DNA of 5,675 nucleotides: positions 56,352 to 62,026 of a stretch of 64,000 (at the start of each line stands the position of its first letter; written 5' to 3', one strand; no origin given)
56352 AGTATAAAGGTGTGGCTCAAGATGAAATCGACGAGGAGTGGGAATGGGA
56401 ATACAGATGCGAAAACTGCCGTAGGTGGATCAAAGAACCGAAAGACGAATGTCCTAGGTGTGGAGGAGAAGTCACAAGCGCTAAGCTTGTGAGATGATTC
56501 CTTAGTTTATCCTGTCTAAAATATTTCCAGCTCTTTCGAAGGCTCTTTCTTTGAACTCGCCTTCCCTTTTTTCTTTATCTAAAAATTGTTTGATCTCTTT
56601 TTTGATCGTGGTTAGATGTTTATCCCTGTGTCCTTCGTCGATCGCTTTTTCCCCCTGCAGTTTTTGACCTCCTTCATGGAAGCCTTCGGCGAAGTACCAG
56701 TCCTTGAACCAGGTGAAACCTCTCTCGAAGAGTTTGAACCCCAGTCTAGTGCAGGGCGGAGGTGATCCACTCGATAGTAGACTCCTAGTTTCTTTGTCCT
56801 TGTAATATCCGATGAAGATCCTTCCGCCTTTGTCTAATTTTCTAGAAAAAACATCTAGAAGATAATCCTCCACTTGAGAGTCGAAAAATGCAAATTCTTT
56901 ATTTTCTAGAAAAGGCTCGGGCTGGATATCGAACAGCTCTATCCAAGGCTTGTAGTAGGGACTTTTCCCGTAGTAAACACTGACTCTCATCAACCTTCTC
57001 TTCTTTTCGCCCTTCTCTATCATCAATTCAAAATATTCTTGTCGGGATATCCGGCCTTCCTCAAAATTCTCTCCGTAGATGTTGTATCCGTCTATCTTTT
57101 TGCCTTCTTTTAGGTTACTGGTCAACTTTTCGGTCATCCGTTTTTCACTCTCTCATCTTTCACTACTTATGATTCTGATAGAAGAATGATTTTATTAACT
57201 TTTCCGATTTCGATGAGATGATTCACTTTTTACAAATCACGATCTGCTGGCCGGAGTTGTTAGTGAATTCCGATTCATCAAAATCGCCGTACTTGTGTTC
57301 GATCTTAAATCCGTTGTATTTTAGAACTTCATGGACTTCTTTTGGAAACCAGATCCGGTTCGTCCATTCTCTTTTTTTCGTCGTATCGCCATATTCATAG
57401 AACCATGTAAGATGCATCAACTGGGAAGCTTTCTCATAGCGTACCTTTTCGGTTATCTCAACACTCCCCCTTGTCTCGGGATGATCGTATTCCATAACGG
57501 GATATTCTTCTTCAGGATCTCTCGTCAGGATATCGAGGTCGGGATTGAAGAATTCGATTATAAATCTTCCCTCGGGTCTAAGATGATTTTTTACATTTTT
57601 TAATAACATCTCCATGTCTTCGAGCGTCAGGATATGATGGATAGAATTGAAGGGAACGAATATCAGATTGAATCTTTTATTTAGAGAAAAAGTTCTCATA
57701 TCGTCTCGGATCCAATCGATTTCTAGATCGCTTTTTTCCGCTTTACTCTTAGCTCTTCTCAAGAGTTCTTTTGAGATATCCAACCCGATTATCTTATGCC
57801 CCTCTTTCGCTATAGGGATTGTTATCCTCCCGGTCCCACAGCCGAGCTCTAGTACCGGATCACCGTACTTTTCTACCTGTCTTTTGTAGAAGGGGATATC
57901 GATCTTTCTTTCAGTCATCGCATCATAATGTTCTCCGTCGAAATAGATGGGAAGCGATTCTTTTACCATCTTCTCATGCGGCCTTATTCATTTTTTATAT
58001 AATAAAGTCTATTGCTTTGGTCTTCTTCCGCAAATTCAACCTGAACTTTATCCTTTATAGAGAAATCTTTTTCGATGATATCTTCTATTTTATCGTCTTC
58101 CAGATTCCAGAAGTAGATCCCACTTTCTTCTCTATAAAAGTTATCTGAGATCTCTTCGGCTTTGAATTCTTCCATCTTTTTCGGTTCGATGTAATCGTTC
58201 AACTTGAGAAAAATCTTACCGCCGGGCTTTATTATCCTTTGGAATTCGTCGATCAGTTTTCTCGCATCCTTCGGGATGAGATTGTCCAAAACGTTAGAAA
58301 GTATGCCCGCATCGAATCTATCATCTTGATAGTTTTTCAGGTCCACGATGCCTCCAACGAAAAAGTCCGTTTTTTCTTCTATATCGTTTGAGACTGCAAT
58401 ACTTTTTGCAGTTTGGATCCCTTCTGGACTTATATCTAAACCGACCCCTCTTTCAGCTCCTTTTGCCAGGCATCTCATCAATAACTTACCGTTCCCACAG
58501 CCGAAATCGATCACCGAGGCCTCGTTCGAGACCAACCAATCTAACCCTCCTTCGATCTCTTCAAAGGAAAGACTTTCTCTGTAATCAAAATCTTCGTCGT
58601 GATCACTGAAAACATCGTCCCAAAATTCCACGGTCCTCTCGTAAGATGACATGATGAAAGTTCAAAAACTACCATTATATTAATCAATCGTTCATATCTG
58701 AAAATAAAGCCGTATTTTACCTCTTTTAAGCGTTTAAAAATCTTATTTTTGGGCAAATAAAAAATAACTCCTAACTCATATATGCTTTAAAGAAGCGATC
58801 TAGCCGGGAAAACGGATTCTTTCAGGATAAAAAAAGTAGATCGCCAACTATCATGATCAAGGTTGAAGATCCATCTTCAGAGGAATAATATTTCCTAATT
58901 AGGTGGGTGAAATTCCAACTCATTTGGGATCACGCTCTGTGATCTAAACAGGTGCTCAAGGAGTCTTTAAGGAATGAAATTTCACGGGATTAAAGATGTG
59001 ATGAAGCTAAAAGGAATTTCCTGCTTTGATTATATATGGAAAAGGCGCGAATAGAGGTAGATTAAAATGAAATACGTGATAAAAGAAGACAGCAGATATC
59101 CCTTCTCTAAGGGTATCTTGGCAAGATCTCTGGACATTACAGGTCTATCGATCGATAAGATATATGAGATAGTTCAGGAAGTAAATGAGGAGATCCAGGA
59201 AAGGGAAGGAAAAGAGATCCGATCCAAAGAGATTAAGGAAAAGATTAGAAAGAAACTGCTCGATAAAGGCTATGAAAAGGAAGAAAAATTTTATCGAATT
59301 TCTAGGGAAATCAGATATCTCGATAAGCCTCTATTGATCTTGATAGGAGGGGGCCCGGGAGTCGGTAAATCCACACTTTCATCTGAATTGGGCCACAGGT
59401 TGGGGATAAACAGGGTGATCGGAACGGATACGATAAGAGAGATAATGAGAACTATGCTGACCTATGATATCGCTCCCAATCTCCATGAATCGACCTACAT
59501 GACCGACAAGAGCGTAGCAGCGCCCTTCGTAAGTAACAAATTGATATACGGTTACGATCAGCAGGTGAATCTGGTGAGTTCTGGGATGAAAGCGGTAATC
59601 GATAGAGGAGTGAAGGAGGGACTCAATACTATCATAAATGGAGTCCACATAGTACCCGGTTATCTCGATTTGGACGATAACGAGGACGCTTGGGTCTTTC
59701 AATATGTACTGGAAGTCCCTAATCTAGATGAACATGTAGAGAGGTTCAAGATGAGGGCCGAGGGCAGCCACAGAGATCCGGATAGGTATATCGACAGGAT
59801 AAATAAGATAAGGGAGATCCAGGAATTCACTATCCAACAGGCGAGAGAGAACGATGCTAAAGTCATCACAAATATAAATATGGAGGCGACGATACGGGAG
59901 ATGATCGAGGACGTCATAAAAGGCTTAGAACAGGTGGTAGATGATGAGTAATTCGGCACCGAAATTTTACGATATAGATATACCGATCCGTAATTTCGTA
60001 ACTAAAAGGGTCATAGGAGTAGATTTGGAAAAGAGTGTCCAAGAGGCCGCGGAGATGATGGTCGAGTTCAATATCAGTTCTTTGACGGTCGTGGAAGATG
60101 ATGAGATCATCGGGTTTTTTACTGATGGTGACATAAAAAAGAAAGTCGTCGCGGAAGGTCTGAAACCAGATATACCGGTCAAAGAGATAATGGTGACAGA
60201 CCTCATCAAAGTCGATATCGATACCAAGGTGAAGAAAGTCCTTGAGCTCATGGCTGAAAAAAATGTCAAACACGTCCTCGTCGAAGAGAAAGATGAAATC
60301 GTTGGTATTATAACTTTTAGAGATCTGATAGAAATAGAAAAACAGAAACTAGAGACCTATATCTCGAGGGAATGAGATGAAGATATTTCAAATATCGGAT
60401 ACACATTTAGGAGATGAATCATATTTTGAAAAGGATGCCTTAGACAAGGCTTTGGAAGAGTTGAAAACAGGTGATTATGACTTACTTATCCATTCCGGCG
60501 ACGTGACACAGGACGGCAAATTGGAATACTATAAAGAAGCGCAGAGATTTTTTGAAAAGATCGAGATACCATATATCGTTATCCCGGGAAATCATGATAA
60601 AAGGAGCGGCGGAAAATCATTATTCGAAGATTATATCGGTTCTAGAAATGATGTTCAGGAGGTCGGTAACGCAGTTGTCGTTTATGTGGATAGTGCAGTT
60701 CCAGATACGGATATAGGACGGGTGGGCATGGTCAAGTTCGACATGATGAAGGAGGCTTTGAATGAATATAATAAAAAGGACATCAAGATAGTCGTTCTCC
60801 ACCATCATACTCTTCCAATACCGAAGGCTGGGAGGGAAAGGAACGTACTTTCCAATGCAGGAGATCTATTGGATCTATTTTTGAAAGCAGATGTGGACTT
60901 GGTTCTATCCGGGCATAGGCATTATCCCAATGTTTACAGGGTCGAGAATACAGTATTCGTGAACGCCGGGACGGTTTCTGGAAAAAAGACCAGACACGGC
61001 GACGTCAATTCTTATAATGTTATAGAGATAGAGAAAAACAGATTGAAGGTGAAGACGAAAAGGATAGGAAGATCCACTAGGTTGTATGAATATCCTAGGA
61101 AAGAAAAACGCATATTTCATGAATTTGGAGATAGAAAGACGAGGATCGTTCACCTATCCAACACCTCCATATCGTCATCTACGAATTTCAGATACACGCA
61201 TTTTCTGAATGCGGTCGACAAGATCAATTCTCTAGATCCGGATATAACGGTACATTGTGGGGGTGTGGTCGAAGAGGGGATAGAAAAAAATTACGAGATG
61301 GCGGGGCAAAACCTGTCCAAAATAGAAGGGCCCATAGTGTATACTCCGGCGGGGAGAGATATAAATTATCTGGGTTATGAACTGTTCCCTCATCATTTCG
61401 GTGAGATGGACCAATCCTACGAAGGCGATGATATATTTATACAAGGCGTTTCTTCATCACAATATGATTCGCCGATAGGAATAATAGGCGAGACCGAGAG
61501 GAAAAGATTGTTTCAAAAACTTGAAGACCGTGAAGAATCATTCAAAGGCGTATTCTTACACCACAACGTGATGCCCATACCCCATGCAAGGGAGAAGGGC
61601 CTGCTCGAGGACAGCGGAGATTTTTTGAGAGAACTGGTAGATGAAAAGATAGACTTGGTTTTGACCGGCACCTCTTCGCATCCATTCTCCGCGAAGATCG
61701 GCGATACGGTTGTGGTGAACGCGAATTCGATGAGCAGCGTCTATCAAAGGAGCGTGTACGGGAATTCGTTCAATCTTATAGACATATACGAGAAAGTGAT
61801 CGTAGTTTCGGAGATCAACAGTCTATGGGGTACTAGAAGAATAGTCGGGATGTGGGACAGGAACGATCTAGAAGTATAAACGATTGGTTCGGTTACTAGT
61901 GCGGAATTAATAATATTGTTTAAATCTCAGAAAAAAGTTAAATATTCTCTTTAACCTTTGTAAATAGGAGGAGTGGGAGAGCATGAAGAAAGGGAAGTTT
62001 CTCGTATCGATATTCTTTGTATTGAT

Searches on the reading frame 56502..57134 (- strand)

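Call 64: search_protein_families(library=pfam, proteins=[window:56502-57134:-], max_evalue=0.00001)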
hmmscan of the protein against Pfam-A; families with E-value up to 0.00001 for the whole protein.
window:56502-57134:- (210 aa): 1 family
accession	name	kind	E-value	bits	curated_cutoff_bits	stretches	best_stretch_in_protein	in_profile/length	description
PF06557.17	DUF1122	-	4.3e-57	192.8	25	1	19-187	5-173/176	Protein of unknown function (DUF1122)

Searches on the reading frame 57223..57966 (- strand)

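Call 64: search_protein_families(library=pfam, proteins=[window:57223-57966:-], max_evalue=0.00001)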
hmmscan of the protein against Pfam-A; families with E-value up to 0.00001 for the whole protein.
window:57223-57966:- (247 aa): 9 families
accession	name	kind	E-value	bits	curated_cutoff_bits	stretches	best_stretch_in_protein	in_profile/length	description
PF13649.12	Methyltransf_25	-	2.3e-22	79.9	27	1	38-133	1-97/97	Methyltransferase domain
PF08241.18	Methyltransf_11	-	3.7e-16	60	21.2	1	39-137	1-95/95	Methyltransferase domain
PF13847.12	Methyltransf_31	-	8.4e-16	58.4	27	1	35-141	4-113/145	Methyltransferase domain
PF08242.18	Methyltransf_12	-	1.3e-15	58.3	30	1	39-135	1-98/98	Methyltransferase domain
PF13489.12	Methyltransf_23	-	3.4e-13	50.1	27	1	32-162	20-124/164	Methyltransferase domain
PF05401.17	NodS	-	2.1e-09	37.9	24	1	37-137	46-144/201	Nodulation protein S (NodS)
PF02353.26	CMAS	-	1.1e-08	35.2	27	1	17-138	46-165/273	Mycolic acid cyclopropane synthetase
PF05175.20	MTS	-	6.8e-08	32.8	23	1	36-137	33-138/170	Methyltransferase small domain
PF01209.24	Ubie_methyltran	-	2.9e-07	30.5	20.1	1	28-148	41-163/233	ubiE/COQ5 methyltransferase family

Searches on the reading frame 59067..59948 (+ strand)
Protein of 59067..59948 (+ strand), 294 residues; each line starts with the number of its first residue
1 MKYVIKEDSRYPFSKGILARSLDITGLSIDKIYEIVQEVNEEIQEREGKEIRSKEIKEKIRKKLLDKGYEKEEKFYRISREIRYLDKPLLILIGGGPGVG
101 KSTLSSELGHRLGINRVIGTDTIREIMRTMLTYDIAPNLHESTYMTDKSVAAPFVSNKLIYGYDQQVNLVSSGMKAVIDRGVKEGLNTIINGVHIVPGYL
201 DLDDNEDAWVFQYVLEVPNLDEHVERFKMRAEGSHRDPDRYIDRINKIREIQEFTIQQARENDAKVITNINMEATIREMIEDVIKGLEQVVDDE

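Call 64: search_protein_families(library=pfam, proteins=[window:59067-59948:+], max_evalue=0.00001)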
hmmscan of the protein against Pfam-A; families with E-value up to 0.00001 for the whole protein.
window:59067-59948:+ (294 aa): 3 families
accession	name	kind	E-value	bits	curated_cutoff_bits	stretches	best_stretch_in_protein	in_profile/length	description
PF13238.12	AAA_18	-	2.3e-08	35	29.4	1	91-236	1-117/128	AAA domain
PF03477.21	ATP-cone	-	6.6e-07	30.2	25.8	1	3-83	2-86/88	ATP cone domain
PF13671.12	AAA_33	-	9.2e-06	26.4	27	0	90-162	1-47/143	AAA domain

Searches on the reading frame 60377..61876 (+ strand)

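Call 64: search_protein_families(library=pfam, proteins=[window:60377-61876:+], max_evalue=0.00001)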
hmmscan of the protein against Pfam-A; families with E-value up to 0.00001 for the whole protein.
window:60377-61876:+ (500 aa): 2 families
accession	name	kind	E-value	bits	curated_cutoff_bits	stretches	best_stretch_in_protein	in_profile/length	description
PF00149.33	Metallophos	-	8.7e-23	82.2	21.5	1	1-184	1-191/191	Calcineurin-like phosphoesterase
PF12850.12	Metallophos_2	-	2.4e-19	70.3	27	1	1-220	1-153/154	Calcineurin-like phosphoesterase superfamily domain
